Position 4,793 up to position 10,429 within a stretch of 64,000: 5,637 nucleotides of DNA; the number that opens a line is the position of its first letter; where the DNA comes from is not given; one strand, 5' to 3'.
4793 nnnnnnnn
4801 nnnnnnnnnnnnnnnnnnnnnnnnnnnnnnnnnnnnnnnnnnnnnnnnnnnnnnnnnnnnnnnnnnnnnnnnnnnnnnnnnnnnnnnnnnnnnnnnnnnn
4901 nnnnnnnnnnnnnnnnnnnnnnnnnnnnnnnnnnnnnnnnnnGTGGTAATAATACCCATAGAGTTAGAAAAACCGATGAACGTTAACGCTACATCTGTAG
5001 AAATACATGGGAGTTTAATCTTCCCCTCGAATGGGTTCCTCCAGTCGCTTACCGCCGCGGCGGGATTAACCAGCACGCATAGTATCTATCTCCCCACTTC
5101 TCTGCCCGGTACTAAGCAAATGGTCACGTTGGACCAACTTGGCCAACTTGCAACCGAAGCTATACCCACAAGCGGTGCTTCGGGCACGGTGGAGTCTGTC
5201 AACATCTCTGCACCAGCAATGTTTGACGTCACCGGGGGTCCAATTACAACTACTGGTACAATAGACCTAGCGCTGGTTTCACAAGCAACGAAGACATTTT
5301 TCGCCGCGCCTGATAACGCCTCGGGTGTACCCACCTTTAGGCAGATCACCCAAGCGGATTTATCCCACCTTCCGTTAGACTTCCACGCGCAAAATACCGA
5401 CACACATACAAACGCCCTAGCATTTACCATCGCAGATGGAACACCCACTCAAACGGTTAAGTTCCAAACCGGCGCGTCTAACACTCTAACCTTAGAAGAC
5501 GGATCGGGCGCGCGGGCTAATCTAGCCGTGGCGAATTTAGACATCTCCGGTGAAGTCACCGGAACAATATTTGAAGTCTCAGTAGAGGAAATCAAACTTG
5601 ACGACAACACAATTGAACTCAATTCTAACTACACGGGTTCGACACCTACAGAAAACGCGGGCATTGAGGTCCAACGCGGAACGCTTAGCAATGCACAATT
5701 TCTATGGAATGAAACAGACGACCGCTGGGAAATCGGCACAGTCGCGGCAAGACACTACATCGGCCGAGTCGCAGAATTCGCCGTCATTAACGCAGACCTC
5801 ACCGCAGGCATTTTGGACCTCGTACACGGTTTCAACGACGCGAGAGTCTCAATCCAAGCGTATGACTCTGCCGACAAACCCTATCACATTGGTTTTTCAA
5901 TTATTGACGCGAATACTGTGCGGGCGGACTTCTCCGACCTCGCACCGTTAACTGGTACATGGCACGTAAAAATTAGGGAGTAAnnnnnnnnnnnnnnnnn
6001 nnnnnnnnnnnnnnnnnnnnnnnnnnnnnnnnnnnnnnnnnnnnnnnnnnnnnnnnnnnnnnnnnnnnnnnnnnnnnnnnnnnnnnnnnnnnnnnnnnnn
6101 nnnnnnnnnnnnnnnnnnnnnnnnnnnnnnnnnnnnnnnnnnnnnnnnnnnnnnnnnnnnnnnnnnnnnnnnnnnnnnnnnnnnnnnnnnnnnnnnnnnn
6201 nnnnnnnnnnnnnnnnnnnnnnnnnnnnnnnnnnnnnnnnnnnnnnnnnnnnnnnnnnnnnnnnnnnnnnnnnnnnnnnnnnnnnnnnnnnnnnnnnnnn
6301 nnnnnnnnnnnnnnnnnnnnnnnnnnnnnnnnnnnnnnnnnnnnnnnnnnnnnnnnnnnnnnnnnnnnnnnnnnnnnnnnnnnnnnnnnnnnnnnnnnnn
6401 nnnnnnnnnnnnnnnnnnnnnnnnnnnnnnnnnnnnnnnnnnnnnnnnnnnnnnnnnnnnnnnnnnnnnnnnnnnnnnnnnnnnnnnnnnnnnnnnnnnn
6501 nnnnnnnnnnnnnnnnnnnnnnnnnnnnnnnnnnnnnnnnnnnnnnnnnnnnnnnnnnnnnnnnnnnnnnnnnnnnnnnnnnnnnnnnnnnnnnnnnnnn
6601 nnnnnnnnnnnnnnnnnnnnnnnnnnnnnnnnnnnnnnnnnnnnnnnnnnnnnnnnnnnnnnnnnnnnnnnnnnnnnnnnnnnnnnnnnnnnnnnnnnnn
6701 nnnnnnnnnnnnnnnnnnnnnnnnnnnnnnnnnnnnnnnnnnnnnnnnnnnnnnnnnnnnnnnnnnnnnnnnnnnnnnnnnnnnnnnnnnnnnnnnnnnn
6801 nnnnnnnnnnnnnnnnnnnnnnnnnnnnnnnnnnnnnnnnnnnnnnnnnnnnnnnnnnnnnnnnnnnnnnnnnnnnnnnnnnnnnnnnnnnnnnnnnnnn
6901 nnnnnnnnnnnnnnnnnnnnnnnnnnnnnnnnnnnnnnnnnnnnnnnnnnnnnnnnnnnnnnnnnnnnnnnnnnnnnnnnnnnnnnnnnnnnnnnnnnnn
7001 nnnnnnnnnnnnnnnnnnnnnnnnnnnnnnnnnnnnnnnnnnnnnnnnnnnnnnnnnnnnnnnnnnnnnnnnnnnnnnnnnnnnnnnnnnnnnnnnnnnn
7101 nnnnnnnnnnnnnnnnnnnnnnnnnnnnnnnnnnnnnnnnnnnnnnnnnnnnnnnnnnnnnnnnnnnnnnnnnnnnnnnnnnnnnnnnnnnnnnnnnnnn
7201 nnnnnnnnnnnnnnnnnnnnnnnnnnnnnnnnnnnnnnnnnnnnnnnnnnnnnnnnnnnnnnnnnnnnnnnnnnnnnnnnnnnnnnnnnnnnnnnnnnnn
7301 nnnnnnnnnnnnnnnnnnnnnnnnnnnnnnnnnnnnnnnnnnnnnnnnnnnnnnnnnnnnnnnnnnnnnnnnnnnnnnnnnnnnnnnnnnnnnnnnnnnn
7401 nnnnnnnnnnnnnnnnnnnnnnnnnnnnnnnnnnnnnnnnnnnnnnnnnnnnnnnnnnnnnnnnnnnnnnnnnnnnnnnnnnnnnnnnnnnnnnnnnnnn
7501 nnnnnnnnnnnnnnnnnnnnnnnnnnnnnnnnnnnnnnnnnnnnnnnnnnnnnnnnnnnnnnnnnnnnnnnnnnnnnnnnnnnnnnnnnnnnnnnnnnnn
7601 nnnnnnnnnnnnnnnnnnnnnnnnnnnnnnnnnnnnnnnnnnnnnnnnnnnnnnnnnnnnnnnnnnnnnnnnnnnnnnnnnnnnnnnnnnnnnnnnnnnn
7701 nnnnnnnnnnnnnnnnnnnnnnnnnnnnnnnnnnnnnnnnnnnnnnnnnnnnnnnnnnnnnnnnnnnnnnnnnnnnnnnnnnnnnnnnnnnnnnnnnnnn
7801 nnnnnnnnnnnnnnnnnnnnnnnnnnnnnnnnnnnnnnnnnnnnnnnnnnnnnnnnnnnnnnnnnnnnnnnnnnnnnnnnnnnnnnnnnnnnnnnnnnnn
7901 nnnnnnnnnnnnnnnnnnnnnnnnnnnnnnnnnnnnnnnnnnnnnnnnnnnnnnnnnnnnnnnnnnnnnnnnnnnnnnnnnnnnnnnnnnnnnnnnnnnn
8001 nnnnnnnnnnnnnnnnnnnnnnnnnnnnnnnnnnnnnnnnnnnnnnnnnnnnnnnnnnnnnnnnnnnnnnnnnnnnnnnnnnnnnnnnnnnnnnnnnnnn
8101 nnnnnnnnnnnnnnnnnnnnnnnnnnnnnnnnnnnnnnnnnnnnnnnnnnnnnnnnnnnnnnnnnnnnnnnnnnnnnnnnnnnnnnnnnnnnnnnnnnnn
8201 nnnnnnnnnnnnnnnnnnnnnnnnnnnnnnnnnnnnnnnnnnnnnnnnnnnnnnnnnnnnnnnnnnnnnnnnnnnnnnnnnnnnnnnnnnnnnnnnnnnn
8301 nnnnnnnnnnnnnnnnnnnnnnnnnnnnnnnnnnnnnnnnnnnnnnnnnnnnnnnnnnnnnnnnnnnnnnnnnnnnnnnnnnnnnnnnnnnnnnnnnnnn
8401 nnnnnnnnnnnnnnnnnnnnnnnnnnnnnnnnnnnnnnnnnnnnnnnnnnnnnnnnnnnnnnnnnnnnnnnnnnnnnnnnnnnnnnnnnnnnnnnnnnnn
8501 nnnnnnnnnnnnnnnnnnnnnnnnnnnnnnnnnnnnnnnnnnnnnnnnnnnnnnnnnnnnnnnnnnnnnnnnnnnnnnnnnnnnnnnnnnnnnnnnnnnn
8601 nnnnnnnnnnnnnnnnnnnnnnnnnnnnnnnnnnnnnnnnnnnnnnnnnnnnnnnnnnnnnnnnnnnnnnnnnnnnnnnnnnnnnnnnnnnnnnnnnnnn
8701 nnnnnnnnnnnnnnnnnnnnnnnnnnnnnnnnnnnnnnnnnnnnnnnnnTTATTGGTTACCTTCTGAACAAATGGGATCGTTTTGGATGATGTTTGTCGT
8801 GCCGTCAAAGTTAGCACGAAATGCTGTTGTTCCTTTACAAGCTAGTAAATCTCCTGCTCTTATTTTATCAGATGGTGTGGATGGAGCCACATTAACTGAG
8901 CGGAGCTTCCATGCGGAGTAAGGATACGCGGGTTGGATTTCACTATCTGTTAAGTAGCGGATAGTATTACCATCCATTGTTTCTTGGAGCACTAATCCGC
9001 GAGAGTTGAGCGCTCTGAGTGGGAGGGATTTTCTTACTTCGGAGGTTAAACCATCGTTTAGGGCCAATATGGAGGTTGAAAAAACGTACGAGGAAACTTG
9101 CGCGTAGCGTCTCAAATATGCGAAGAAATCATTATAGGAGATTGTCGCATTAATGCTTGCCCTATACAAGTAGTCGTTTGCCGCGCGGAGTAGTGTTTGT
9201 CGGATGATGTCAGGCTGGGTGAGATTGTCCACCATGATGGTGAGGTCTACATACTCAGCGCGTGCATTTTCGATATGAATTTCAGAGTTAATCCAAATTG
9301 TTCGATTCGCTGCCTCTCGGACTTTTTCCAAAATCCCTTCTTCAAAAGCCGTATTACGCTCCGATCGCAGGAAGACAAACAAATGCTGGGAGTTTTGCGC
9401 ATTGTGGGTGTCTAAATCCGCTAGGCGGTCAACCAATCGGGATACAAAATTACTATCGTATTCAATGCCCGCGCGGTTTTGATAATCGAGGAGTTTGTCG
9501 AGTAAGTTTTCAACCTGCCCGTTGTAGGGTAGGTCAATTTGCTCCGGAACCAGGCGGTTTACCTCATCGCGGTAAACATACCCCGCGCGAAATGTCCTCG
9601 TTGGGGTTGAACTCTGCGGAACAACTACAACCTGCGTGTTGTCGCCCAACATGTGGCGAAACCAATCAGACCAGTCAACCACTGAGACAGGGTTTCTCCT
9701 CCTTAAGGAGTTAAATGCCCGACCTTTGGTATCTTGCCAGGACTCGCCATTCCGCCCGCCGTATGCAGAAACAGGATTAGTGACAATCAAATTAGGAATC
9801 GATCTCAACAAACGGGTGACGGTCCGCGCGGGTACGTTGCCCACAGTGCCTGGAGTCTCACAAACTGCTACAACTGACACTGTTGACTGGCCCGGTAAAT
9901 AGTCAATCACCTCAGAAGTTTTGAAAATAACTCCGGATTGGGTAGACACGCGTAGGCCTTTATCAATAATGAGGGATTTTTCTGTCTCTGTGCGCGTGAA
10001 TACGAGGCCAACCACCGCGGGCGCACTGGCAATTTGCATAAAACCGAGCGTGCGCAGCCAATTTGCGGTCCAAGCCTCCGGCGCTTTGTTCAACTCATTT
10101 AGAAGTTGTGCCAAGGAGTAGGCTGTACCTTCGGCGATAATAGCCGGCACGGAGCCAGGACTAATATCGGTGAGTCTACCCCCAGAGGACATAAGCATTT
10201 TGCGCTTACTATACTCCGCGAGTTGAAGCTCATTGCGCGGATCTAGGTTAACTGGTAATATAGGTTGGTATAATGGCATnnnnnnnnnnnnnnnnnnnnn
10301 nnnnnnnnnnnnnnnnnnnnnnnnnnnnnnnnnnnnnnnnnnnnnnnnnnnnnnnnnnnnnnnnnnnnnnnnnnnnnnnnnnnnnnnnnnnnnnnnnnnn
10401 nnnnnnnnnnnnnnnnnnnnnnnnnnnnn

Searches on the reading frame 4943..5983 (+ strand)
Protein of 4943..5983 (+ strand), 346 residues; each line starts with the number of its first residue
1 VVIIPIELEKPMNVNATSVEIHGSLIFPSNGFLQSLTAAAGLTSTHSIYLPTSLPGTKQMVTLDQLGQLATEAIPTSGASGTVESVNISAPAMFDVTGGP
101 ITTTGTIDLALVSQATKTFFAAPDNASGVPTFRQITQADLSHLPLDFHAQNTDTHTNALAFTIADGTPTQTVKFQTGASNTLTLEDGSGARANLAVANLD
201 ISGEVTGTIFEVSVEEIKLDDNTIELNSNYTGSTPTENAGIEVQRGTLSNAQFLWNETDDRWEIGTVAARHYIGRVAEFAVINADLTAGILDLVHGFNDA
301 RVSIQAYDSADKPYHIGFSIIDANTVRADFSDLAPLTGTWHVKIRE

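Call 34: search_protein_families(library=pfam, proteins=[window:4943-5983:+], max_evalue=0.01)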
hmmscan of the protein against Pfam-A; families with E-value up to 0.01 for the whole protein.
window:4943-5983:+ (346 aa): 1 family
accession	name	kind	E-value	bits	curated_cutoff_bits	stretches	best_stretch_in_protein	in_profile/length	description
PF11025.13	GP40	-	0.0048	17.1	21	1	163-251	15-98/164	Glycoprotein GP40 of Cryptosporidium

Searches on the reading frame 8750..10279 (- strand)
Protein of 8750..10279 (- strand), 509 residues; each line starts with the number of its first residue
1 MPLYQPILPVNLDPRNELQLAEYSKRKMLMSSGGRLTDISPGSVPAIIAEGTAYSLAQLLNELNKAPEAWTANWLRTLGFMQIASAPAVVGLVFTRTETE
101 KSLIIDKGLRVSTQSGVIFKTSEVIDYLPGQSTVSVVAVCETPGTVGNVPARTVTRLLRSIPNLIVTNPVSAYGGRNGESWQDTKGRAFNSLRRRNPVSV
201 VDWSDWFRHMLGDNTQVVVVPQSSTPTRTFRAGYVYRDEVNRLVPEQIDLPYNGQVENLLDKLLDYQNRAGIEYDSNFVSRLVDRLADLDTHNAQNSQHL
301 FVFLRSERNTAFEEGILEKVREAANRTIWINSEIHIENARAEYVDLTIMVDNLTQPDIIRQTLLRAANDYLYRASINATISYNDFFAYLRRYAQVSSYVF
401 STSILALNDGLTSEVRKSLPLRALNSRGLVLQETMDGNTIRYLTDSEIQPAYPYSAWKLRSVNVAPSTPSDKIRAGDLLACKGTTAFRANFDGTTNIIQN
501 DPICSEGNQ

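Call 34: search_protein_families(library=pfam, proteins=[window:8750-10279:-], max_evalue=0.01)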
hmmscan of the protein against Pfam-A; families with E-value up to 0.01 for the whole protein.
window:8750-10279:- (509 aa): 1 family
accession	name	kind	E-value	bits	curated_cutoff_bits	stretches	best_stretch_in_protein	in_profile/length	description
PF04865.19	Baseplate_J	-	1.4e-12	47.9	21.1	1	79-195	14-129/255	Baseplate J-like protein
